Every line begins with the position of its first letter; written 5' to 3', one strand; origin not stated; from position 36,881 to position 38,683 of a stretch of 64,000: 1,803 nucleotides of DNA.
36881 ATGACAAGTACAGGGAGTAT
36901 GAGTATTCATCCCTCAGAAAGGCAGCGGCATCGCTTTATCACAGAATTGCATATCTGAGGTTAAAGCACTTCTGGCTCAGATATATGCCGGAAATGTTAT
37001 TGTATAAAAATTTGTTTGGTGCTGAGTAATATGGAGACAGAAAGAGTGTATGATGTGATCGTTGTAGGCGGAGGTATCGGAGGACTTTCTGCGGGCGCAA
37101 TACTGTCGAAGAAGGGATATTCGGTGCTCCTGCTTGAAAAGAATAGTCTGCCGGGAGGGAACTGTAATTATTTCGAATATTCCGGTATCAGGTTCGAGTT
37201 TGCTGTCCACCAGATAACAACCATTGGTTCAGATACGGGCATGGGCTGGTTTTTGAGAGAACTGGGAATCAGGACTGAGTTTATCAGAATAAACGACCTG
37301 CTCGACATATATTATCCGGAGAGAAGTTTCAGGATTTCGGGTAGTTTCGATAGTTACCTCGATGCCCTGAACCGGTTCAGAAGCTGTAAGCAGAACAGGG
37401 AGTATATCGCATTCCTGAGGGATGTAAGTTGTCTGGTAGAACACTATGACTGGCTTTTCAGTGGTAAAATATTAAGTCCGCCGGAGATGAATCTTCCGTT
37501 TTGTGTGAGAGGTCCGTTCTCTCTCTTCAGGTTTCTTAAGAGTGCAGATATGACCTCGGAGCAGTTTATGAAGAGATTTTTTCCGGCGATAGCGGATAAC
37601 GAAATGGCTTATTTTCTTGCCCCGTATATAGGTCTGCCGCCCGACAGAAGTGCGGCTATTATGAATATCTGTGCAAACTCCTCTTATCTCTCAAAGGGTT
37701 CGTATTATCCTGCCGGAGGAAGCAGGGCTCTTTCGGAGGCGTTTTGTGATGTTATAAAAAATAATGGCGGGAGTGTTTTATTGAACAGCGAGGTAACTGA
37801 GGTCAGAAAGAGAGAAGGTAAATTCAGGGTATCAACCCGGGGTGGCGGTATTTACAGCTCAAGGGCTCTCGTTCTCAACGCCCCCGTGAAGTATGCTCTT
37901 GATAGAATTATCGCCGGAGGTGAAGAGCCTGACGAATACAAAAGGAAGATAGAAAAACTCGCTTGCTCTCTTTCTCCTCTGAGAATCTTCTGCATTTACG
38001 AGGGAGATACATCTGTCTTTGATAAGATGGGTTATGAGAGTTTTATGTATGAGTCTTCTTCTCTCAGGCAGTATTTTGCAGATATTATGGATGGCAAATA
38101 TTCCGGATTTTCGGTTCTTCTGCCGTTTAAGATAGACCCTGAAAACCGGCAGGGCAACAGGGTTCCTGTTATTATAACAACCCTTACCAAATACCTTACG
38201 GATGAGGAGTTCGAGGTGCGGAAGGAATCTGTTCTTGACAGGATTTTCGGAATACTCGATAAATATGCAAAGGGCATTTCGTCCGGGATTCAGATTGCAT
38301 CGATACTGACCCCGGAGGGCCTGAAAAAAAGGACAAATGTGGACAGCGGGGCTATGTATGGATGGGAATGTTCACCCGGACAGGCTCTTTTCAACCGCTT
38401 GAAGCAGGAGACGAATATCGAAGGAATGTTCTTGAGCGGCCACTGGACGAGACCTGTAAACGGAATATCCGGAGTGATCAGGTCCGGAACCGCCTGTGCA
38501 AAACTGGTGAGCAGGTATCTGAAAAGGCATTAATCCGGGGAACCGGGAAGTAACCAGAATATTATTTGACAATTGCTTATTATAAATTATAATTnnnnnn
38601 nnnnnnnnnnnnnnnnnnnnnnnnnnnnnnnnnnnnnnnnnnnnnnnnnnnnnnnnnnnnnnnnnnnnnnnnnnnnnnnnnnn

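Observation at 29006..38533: Seven-gene translationally coupled operon: five B12-rSAMs, one SPASM rSAM and one degenerate rSAM ending in a CrtI-like flavoenzyme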

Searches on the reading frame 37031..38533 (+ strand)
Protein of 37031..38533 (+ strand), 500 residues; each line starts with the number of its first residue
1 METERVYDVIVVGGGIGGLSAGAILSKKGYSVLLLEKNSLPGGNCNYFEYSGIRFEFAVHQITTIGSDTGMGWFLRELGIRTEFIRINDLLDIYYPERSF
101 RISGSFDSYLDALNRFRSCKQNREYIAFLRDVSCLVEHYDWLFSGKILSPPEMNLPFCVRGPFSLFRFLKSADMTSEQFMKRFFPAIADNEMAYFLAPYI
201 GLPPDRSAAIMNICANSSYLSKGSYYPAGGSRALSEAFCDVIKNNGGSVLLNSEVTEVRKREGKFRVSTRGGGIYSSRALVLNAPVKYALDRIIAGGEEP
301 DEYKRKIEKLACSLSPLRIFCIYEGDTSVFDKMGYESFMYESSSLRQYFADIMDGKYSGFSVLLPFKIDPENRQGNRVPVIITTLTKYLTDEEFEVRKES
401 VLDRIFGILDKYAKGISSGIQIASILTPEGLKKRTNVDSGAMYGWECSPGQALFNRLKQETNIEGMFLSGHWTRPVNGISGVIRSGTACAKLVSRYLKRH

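Call 5: search_protein_families(library=pfam, proteins=[window:37031-38533:+], max_evalue=0.01)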
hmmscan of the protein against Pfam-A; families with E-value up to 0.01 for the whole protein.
window:37031-38533:+ (500 aa): 13 families
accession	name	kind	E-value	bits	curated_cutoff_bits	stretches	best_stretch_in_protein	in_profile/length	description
PF01593.30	Amino_oxidase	-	2.4e-19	70.4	19.8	1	16-493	1-442/443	Flavin containing amine oxidoreductase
PF13450.12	NAD_binding_8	-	5.1e-14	52.7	21.9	1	11-69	1-59/68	NAD(P)-binding Rossmann-like domain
PF01266.30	DAO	-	1.7e-12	48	27.9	2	8-43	1-36/353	FAD dependent oxidoreductase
PF12831.13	FAD_oxidored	-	2.1e-07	31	27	1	8-45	1-38/416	FAD dependent oxidoreductase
PF03486.20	HI0933_like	-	1.1e-06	28.7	50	1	8-42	2-36/244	HI0933-like protein Rossmann domain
PF13738.12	Pyr_redox_3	-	2.4e-06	27.4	30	0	10-40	1-32/305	Pyridine nucleotide-disulphide oxidoreductase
PF07992.20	Pyr_redox_2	-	3.4e-06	27.1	26.1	1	7-46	1-41/291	Pyridine nucleotide-disulphide oxidoreductase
PF00890.30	FAD_binding_2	-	1.3e-05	25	20.4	1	8-44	1-37/414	FAD binding domain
PF01946.23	Thi4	-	4.8e-05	23.2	26.2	1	7-45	18-57/235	Thi4 family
PF01494.25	FAD_binding_3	-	0.00018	21.3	22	1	7-38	2-33/349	FAD binding domain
PF01134.28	GIDA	-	0.00053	19.6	22.1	1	8-38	1-31/391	Glucose inhibited division protein A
PF00996.24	GDI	-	0.00058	18.9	23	0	5-47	3-45/436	GDP dissociation inhibitor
PF00070.33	Pyr_redox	-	0.0008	20.3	22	0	9-40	2-33/82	Pyridine nucleotide-disulphide oxidoreductase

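Call 9: search_protein_families(library=ncbifam, proteins=[window:37031-38533:+], max_evalue=0.001)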
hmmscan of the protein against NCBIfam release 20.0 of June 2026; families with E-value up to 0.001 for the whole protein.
window:37031-38533:+ (500 aa): 59 families (the best 25 are shown)
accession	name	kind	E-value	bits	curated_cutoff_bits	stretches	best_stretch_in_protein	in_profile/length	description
TIGR02734.1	crtI_fam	subfamily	1.5e-29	103.1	238.1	2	194-495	181-490/504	phytoene desaturase family protein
NF045637.1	carotdesatCrtDProt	equivalog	3.8e-23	81.8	580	2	194-492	186-481/485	1-hydroxycarotenoid 3,4-desaturase CrtD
TIGR02733.1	desat_CrtD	equivalog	1.2e-22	80.3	549.7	2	8-65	3-60/492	C-3',4' desaturase CrtD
TIGR02730.1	carot_isom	equivalog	1.9e-22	79.8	586.9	1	7-494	1-489/493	carotenoid isomerase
NF058655.1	CrtID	equivalog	4e-21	75.4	640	2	195-489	184-477/478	bifunctional phytoene desaturase/3,4-desaturase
NF045689.1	BCarotKetCrtO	equivalog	8.5e-20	70.8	1000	2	6-45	3-42/563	beta-carotene ketolase CrtO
NF042421.1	hydcarot_desat_CrtD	equivalog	1.7e-16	59.8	500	2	9-58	4-53/487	1-hydroxycarotenoid 3,4-desaturase CrtD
TIGR03467.1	HpnE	equivalog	3.1e-14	53.1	283.05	1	9-85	1-77/430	hydroxysqualene dehydroxylase HpnE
NF005560.0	PRK07233.1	equivalog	3.8e-14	52.4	252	2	9-84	3-76/435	hypothetical protein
NF006130.0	PRK08274.1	equivalog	7.3e-10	38.2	369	1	4-64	3-63/467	FAD-dependent tricarballylate dehydrogenase TcuA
TIGR00562.1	proto_IX_ox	equivalog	4.1e-09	35.5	97.85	1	8-88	4-84/470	protoporphyrinogen oxidase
NF005548.0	PRK07208.1-4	equivalog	1.8e-08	33.5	389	1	8-100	5-95/488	hypothetical protein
NF005545.0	PRK07208.1-1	equivalog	2.2e-08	32.9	451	1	5-101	6-100/504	hypothetical protein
NF053717.1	VnlPnlRedVprA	equivalog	4.6e-08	32.3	600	1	3-49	3-49/481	vinyl phenol reductase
NF053556.1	prodigi_MAP_PigB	equivalog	4.6e-08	31.9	850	1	4-84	152-230/659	prodigiosin MAP biosynthesis oxidoreductase PigB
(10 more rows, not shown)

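Call 11: find_related_loci(query=window:37031-38533:+, collection=genome_contigs, flank=10000)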
Query window:37031-38533:+ (500 aa) in genome_contigs; peptide patterns used: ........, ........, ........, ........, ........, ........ (x = any residue, [..] = any of these).
7 stretches matched a pattern; 1 encode a relative of the query (tblastn E <= 1e-3); 1 distinct loci.
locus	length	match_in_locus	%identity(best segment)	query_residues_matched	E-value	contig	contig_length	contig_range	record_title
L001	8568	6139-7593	55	3-490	0e+0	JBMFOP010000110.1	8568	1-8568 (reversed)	MAG: Myxococcota bacterium isolate KM4338-40 NODE_110_length_8568_cov_2.867860, whole genome shotgun sequence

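Call 12: find_homologous_proteins(query=window:37031-38533:+)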
Query window:37031-38533:+ (500 aa): 107 proteins with E <= 0.001 among 8000 candidates.
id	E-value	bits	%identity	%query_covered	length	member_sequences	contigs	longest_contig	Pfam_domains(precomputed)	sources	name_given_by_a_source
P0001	0.0e+0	1142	100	100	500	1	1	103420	PF01266.31,PF01593.31,PF13450.13,PF00890.31,PF07992.21,PF13738.13,PF03486.21,PF12831.14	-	-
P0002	4.9e-280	948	82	100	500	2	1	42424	PF01266.31,PF01593.31,PF13450.13,PF13738.13,PF03486.21,PF12831.14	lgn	-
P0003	2.8e-126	441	42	96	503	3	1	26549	PF01266.31,PF01593.31,PF13450.13,PF00890.31,PF07992.21,PF13738.13,PF03486.21,PF12831.14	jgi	-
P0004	6.6e-65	238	29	98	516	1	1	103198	PF01266.31,PF01593.31,PF13450.13,PF00890.31,PF12831.14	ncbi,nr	ncbi:MAG: NAD(P)/FAD-dependent oxidoreductase [Elusimicrobiales bacterium]|nr:NAD(P)/FAD-dependent o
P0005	3.6e-63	233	31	98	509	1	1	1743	PF01946.24,PF01266.31,PF01593.31,PF13450.13,PF00890.31,PF07992.21,PF03486.21,PF01134.29,PF12831.14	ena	-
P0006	3.1e-62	230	28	95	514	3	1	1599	PF01266.31,PF01593.31,PF13450.13,PF00890.31,PF07992.21,PF03486.21,PF12831.14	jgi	jgi:prolycopene isomerase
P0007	4.1e-61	226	29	96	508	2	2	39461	PF01946.24,PF01266.31,PF01593.31,PF13450.13,PF00890.31,PF07992.21,PF03486.21,PF01134.29,PF12831.14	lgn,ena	-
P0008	4.4e-60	222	27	94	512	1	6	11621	PF01266.31,PF01593.31,PF13450.13,PF00890.31,PF07992.21,PF03486.21,PF12831.14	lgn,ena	-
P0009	2.6e-59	220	31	96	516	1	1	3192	PF01266.31,PF01593.31,PF13450.13,PF00890.31,PF07992.21,PF03486.21,PF12831.14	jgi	jgi:prolycopene isomerase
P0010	1.8e-58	217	30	96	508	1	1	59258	PF01946.24,PF01266.31,PF01593.31,PF13450.13,PF00890.31,PF07992.21,PF03486.21,PF01134.29,PF12831.14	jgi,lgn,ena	-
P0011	4.3e-58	216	27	96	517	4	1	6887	PF01946.24,PF01266.31,PF01593.31,PF13450.13,PF00890.31,PF07992.21,PF03486.21,PF12831.14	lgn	-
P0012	6.2e-58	215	27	94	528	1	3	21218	PF01266.31,PF01593.31,PF13450.13,PF00890.31,PF07992.21,PF03486.21,PF12831.14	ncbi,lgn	-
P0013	9.4e-58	215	29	96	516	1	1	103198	PF01946.24,PF01266.31,PF01593.31,PF13450.13,PF00890.31,PF07992.21,PF03486.21,PF12831.14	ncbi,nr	ncbi:MAG: FAD-dependent oxidoreductase [Elusimicrobiales bacterium]|nr:FAD-dependent oxidoreductase 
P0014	6.8e-57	212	27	95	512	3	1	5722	PF01266.31,PF01593.31,PF13450.13,PF00890.31,PF07992.21,PF03486.21,PF12831.14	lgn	-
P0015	2.8e-56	210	28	96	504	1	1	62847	PF01946.24,PF01266.31,PF01593.31,PF13450.13,PF00890.31,PF07992.21,PF03486.21,PF01134.29,PF12831.14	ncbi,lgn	ncbi:MAG: NAD(P)/FAD-dependent oxidoreductase [Candidatus Omnitrophota bacterium]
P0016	3.2e-56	210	27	99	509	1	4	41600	PF01266.31,PF01593.31,PF13450.13,PF00890.31,PF03486.21,PF12831.14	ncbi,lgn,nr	ncbi:MAG: NAD(P)/FAD-dependent oxidoreductase [Elusimicrobia bacterium]|nr:NAD(P)/FAD-dependent oxid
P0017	8.3e-55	205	28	100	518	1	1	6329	PF01266.31,PF01593.31,PF13450.13,PF00890.31,PF07992.21,PF12831.14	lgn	-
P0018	9.8e-55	205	28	99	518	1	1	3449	PF01946.24,PF01266.31,PF01593.31,PF13450.13,PF00890.31,PF07992.21,PF03486.21,PF12831.14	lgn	-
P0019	2.4e-50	190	27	94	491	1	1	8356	PF01266.31,PF01593.31,PF13450.13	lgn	-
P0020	7.6e-48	182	26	93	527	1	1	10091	PF01946.24,PF01266.31,PF01593.31,PF13450.13,PF00890.31,PF07992.21,PF00070.34,PF03486.21,PF01134.29,PF01494.26,PF12831.14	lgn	-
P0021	8.2e-48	182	28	98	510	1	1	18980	PF01946.24,PF01266.31,PF01593.31,PF13450.13,PF00890.31,PF07992.21,PF00070.34,PF03486.21,PF01134.29,PF01494.26,PF12831.14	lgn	-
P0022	6.6e-47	179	28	98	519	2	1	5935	PF01946.24,PF01266.31,PF01593.31,PF13450.13,PF00890.31,PF00070.34,PF03486.21,PF00996.25,PF01494.26,PF12831.14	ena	-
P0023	7.6e-45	172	27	94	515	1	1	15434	PF01266.31,PF01593.31,PF13450.13,PF00890.31,PF07992.21,PF00070.34,PF03486.21,PF01134.29,PF01494.26,PF12831.14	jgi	jgi:prolycopene isomerase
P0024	1.6e-43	168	26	99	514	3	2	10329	PF01946.24,PF01266.31,PF01593.31,PF13450.13,PF00890.31,PF07992.21,PF00070.34,PF03486.21,PF01494.26,PF12831.14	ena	-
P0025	3.3e-42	163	26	95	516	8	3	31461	PF01946.24,PF01266.31,PF01593.31,PF13450.13,PF00890.31,PF07992.21,PF00070.34,PF03486.21,PF01134.29,PF01494.26,PF12831.14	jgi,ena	-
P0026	4.8e-42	163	26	98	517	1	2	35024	PF01266.31,PF01593.31,PF13450.13,PF00890.31,PF07992.21,PF01134.29,PF01494.26,PF12831.14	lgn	-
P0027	2.2e-39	154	30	58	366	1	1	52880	PF01266.31,PF01593.31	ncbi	ncbi:MAG: NAD(P)/FAD-dependent oxidoreductase, partial [Elusimicrobiota bacterium]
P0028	8.9e-39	152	26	98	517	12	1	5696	PF01266.31,PF01593.31,PF13450.13,PF00890.31,PF07992.21,PF00070.34,PF01494.26,PF12831.14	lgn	-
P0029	1.2e-33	135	26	99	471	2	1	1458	PF01266.31,PF01593.31,PF13450.13,PF00890.31,PF12831.14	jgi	-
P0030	1.8e-33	135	27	98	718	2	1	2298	PF01946.24,PF01266.31,PF01593.31,PF13450.13,PF00890.31,PF12831.14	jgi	jgi:phytoene dehydrogenase-like protein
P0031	1.6e-30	125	26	98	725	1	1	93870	PF01946.24,PF01266.31,PF01593.31,PF13450.13,PF00890.31,PF12831.14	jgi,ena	jgi:phytoene dehydrogenase-like protein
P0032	2.4e-30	124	25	100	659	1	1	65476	PF01266.31,PF01593.31,PF13450.13,PF00890.31,PF12831.14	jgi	jgi:all-trans-retinol 13,14-reductase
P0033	4.8e-30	123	25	98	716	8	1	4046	PF01946.24,PF01266.31,PF01593.31,PF13450.13,PF00890.31,PF01494.26,PF12831.14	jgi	jgi:phytoene dehydrogenase-like protein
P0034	1.3e-29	122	26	99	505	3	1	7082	PF01266.31,PF01593.31,PF13450.13,PF00890.31,PF12831.14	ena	-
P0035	4.3e-26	110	23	90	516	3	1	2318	PF01266.31,PF01593.31,PF13450.13,PF00890.31,PF07992.21,PF12831.14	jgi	jgi:prolycopene isomerase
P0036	1.7e-21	95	24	97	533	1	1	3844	PF01266.31,PF01593.31,PF13450.13,PF00890.31,PF00996.25,PF01134.29,PF12831.14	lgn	-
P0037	6.3e-21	93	25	97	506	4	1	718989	PF01946.24,PF01266.31,PF01593.31,PF13450.13,PF00890.31,PF07992.21,PF03486.21,PF12831.14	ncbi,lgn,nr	ncbi:MAG: NAD(P)/FAD-dependent oxidoreductase [Dehalococcoidia bacterium]|nr:NAD(P)/FAD-dependent ox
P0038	1.0e-18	86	23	94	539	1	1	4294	PF01946.24,PF01266.31,PF01593.31,PF13450.13,PF00890.31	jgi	jgi:all-trans-retinol 13,14-reductase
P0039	4.0e-18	84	26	97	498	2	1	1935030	PF01946.24,PF01266.31,PF01593.31,PF13450.13,PF00890.31,PF07992.21,PF00070.34,PF03486.21,PF01494.26,PF12831.14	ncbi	ncbi:phytoene desaturase family protein [Halorutilales archaeon Cl-col2-1]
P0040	1.2e-16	79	24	93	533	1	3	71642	PF01266.31,PF01593.31,PF13450.13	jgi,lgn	jgi:all-trans-retinol 13,14-reductase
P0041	2.1e-16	78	23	97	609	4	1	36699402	PF01266.31,PF01593.31,PF13450.13,PF00890.31,PF12831.14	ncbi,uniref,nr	ncbi:hypothetical protein AALO_G00086280 [Alosa alosa]|uniref:All-trans-retinol 13,14-reductase n=1 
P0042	6.1e-16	77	21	94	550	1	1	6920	PF01266.31,PF01593.31,PF13450.13,PF00890.31,PF07992.21,PF00070.34,PF03486.21,PF12831.14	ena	-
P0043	1.7e-15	75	24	98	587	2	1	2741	PF01266.31,PF01593.31,PF13450.13,PF00890.31,PF07992.21,PF01494.26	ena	-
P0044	8.6e-15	73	24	98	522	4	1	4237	PF01266.31,PF01593.31,PF13450.13,PF00890.31,PF07992.21,PF03486.21,PF12831.14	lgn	-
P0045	1.2e-14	73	22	94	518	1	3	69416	PF01266.31,PF01593.31,PF13450.13,PF00890.31,PF07992.21,PF00070.34,PF03486.21,PF01494.26,PF12831.14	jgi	jgi:phytoene desaturase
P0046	3.3e-14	71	25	98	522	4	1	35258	PF01266.31,PF01593.31,PF13450.13,PF00890.31,PF07992.21,PF03486.21,PF01134.29,PF01494.26,PF12831.14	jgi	jgi:phytoene dehydrogenase-like protein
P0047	9.1e-14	70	24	98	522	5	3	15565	PF01266.31,PF01593.31,PF13450.13,PF00890.31,PF07992.21,PF03486.21,PF12831.14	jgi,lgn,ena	-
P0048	1.4e-13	69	22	98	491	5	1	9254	PF01266.31,PF01593.31,PF13450.13,PF00890.31,PF07992.21,PF00070.34,PF03486.21,PF01494.26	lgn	-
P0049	3.2e-13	68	21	98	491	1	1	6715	PF01266.31,PF01593.31,PF13450.13,PF00890.31,PF07992.21,PF00070.34,PF03486.21,PF01494.26,PF12831.14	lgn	-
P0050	3.5e-13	68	24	99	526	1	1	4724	PF01266.31,PF01593.31,PF13450.13,PF00890.31,PF07992.21,PF01494.26,PF12831.14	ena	-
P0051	2.3e-12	65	22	99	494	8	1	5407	PF01266.31,PF01593.31,PF13450.13,PF00890.31,PF07992.21,PF00070.34,PF03486.21,PF12831.14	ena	-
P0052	2.5e-12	65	24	98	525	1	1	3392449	PF01946.24,PF01266.31,PF01593.31,PF13450.13,PF00890.31,PF07992.21,PF01134.29,PF01494.26,PF12831.14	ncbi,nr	ncbi:FAD-dependent oxidoreductase [Eubacteriaceae bacterium ES3]|nr:FAD-dependent oxidoreductase [Eu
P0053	3.8e-12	64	19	98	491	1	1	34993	PF01266.31,PF01593.31,PF13450.13,PF00890.31,PF00070.34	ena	-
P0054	4.9e-12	64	19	98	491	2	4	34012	PF01266.31,PF01593.31,PF13450.13,PF00890.31,PF00070.34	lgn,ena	-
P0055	5.5e-12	64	19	98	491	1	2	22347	PF01266.31,PF01593.31,PF13450.13,PF00890.31,PF07992.21,PF00070.34,PF01494.26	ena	-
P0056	7.3e-12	63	24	98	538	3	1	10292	PF01266.31,PF01593.31,PF13450.13,PF00890.31,PF07992.21,PF03486.21,PF12831.14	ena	-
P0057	7.9e-12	63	22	96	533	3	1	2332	PF01266.31,PF01593.31,PF13450.13,PF00890.31,PF07992.21,PF00070.34,PF03486.21,PF12831.14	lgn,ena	-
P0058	9.3e-12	63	19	98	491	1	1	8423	PF01266.31,PF01593.31,PF13450.13,PF00890.31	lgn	-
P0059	9.3e-12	63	19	98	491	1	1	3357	PF01266.31,PF01593.31,PF13450.13,PF00890.31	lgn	-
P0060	1.1e-11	63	19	98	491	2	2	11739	PF01266.31,PF01593.31,PF13450.13,PF00890.31,PF00070.34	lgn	-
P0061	1.1e-11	63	19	98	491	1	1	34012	PF01266.31,PF01593.31,PF13450.13,PF00890.31,PF00070.34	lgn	-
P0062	1.1e-11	63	19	98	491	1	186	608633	PF01266.31,PF01593.31,PF13450.13,PF00890.31,PF00070.34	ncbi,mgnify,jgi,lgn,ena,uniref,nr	ncbi:phytoene desaturase family protein [Bacteroides cellulosilyticus]|mgnify:FL=1|jgi:hypothetical 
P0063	1.2e-11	63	19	98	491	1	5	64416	PF01266.31,PF01593.31,PF13450.13,PF00890.31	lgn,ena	-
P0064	1.4e-11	63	19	98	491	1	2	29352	PF01266.31,PF01593.31,PF13450.13,PF00890.31,PF00070.34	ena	-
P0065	1.5e-11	62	19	98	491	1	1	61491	PF01266.31,PF01593.31,PF13450.13,PF00890.31,PF00070.34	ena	-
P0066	1.5e-11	62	19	98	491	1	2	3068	PF01266.31,PF01593.31,PF13450.13,PF00890.31,PF00070.34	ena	-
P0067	1.7e-11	62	19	98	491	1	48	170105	PF01266.31,PF01593.31,PF13450.13,PF00890.31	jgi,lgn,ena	-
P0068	1.8e-11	62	19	98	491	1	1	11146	PF01266.31,PF01593.31,PF13450.13,PF00890.31,PF00070.34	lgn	-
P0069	1.9e-11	62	19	98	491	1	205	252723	PF01266.31,PF01593.31,PF13450.13,PF00890.31,PF00070.34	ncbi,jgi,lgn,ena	jgi:hypothetical protein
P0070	1.9e-11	62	19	98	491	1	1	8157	PF01266.31,PF01593.31,PF13450.13,PF00890.31,PF00070.34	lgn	-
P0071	2.4e-11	62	19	98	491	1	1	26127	PF01266.31,PF01593.31,PF13450.13,PF00890.31,PF07992.21,PF01494.26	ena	-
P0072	2.5e-11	62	19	98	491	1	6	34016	PF01266.31,PF01593.31,PF13450.13,PF00890.31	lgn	-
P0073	2.9e-11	61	19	98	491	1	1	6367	PF01266.31,PF01593.31,PF13450.13,PF00890.31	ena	-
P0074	2.9e-11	61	24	99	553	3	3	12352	PF01946.24,PF01266.31,PF01593.31,PF13450.13,PF00890.31,PF07992.21,PF00070.34,PF12831.14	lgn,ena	-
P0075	3.3e-11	61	19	98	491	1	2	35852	PF01266.31,PF01593.31,PF13450.13,PF00890.31,PF00070.34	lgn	-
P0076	3.3e-11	61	19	98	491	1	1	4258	PF01266.31,PF01593.31,PF13450.13,PF00890.31,PF00070.34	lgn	-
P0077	3.4e-11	61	19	98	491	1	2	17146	PF01266.31,PF01593.31,PF13450.13,PF00890.31,PF00070.34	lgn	-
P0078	3.5e-11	61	19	98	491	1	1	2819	PF01266.31,PF01593.31,PF13450.13,PF00890.31,PF00070.34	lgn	-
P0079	4.8e-11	61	19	98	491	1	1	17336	PF01266.31,PF01593.31,PF13450.13,PF00890.31,PF07992.21,PF00070.34,PF01494.26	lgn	-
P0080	4.9e-11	61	19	98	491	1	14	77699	PF01266.31,PF01593.31,PF13450.13,PF00890.31,PF00070.34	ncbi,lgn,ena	-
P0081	8.6e-11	60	19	98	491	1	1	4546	PF01266.31,PF01593.31,PF13450.13,PF00890.31,PF00070.34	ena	-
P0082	8.6e-11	60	19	98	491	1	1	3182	PF01266.31,PF01593.31,PF13450.13,PF00890.31,PF00070.34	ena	-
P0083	8.6e-11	60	19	98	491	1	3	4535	PF01266.31,PF01593.31,PF13450.13,PF00890.31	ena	-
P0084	1.1e-10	59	19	98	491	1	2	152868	PF01266.31,PF01593.31,PF13450.13,PF00890.31,PF00070.34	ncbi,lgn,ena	-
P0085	1.1e-10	59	19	98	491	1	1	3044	PF01266.31,PF01593.31,PF13450.13,PF00890.31,PF07992.21,PF00070.34,PF01494.26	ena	-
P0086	1.2e-10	59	19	98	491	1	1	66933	PF01266.31,PF01593.31,PF13450.13,PF00890.31,PF00070.34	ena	-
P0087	1.2e-10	59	19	98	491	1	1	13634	PF01266.31,PF01593.31,PF13450.13,PF00890.31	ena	-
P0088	1.2e-10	59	19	98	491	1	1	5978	PF01266.31,PF01593.31,PF13450.13,PF00890.31,PF07992.21,PF00070.34,PF01494.26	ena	-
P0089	1.3e-10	59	19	96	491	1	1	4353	PF01266.31,PF01593.31,PF13450.13,PF00890.31,PF00070.34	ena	-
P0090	1.5e-10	59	19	98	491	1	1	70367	PF01266.31,PF01593.31,PF13450.13,PF00890.31,PF00070.34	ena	-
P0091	1.5e-10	59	19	98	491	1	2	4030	PF01266.31,PF01593.31,PF13450.13,PF00890.31,PF07992.21,PF00070.34,PF01494.26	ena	-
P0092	1.8e-10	59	19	98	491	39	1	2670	PF01266.31,PF01593.31,PF13450.13,PF00890.31,PF00070.34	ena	-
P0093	3.9e-10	58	19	98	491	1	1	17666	PF01266.31,PF01593.31,PF13450.13,PF00890.31,PF00070.34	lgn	-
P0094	7.4e-10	57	25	97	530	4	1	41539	PF01946.24,PF01266.31,PF01593.31,PF13450.13,PF00890.31,PF07992.21,PF00070.34,PF03486.21,PF01134.29,PF01494.26,PF12831.14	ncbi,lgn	-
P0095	8.4e-10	57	23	98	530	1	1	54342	PF01266.31,PF01593.31,PF13450.13,PF00890.31,PF07992.21,PF00070.34,PF03486.21,PF12831.14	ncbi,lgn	-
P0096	3.8e-9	54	20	61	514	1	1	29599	PF01266.31,PF01593.31,PF13450.13,PF00890.31,PF07992.21,PF00070.34,PF13738.13,PF03486.21,PF12831.14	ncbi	-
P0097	5.0e-9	54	23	99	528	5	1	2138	PF01266.31,PF01593.31,PF13450.13,PF00890.31,PF12831.14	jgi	jgi:phytoene dehydrogenase-like protein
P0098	6.3e-9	54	27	58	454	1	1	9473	PF01266.31,PF01593.31,PF13450.13,PF00890.31,PF07992.21,PF00070.34,PF03486.21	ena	-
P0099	1.3e-8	53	23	99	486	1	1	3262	PF01266.31,PF01593.31,PF13450.13,PF07992.21,PF03486.21,PF00996.25,PF12831.14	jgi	jgi:prolycopene isomerase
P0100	1.5e-8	52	21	95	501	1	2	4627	PF01266.31,PF01593.31,PF13450.13,PF00890.31,PF07992.21,PF00070.34,PF13738.13,PF03486.21,PF12831.14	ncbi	ncbi:MAG: phytoene desaturase family protein [Halapricum sp.]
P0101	2.1e-8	52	22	95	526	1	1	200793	PF01266.31,PF01593.31,PF13450.13,PF00890.31,PF07992.21,PF00070.34,PF03486.21,PF01494.26,PF12831.14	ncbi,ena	-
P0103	1.5e-7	49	26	60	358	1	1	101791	PF01266.31,PF01593.31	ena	-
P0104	2.6e-7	48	24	96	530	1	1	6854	PF01266.31,PF01593.31,PF13450.13,PF00890.31,PF07992.21,PF03486.21,PF12831.14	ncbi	-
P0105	2.3e-6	45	22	99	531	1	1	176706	PF01266.31,PF01593.31,PF13450.13,PF00890.31,PF07992.21,PF03486.21,PF12831.14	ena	-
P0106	4.8e-5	41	20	50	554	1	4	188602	PF01946.24,PF01266.31,PF01593.31,PF13450.13,PF00890.31,PF07992.21,PF12831.14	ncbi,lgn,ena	-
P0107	8.5e-5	40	47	11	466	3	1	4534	PF01266.31,PF01593.31,PF13450.13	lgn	-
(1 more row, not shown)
